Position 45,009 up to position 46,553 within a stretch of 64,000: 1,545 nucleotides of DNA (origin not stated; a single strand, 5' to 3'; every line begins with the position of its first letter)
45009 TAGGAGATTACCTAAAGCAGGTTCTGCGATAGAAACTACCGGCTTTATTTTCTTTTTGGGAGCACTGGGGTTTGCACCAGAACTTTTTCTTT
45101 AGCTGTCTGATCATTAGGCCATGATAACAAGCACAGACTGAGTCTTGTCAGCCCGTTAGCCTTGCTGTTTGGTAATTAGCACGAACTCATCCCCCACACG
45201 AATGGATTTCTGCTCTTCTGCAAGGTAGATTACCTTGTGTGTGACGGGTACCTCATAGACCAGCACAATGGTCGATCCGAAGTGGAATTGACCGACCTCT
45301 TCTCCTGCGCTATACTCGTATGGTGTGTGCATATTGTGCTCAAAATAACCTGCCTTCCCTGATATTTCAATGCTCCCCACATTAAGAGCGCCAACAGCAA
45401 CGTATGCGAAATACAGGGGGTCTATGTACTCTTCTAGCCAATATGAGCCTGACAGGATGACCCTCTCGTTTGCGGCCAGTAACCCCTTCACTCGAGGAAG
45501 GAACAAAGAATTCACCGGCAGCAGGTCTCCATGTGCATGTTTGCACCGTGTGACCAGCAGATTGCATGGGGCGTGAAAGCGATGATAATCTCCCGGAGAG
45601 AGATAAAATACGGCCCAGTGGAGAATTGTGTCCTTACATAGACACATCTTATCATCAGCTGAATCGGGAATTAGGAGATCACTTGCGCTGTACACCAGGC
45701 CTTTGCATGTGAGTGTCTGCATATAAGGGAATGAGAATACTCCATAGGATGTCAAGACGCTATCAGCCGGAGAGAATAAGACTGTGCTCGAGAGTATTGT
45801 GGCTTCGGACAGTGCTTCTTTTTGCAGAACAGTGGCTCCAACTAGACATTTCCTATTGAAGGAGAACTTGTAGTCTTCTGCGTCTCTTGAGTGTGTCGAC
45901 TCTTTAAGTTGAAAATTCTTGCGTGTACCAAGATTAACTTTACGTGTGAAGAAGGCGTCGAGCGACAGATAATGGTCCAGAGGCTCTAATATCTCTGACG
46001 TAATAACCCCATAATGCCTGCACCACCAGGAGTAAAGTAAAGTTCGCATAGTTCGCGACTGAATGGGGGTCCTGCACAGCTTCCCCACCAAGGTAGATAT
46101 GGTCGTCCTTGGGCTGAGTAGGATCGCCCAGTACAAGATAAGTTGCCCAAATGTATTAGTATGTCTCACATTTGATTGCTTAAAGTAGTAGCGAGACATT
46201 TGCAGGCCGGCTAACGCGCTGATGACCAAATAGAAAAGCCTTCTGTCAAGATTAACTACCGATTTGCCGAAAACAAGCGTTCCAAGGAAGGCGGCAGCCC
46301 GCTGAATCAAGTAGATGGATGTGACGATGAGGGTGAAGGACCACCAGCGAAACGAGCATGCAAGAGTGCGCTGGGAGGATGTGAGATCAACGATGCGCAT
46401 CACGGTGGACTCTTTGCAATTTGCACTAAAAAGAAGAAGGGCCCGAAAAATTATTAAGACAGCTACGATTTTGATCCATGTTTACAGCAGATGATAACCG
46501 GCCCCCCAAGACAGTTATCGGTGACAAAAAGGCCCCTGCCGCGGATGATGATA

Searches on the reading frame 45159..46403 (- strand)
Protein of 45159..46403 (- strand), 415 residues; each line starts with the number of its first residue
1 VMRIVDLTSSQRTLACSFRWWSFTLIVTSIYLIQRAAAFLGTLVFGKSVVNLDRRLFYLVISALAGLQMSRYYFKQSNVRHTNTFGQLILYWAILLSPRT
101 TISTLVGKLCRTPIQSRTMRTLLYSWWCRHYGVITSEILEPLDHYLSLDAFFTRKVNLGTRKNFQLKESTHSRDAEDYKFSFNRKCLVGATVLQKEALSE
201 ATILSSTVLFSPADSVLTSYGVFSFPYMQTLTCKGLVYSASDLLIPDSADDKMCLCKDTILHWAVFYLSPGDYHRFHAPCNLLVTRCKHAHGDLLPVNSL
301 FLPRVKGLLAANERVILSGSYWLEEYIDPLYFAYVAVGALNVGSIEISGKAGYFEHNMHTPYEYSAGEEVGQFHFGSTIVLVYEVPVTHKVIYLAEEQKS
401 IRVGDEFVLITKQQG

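Call 60: search_protein_families(library=pfam, proteins=[window:45159-46403:-], max_evalue=0.0001)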
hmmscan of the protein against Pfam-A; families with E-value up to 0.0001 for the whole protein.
window:45159-46403:- (415 aa): 1 family
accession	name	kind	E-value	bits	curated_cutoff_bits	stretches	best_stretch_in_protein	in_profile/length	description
PF02666.20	PS_Dcarbxylase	-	3.8e-40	138.1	22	1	207-407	21-196/198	Phosphatidylserine decarboxylase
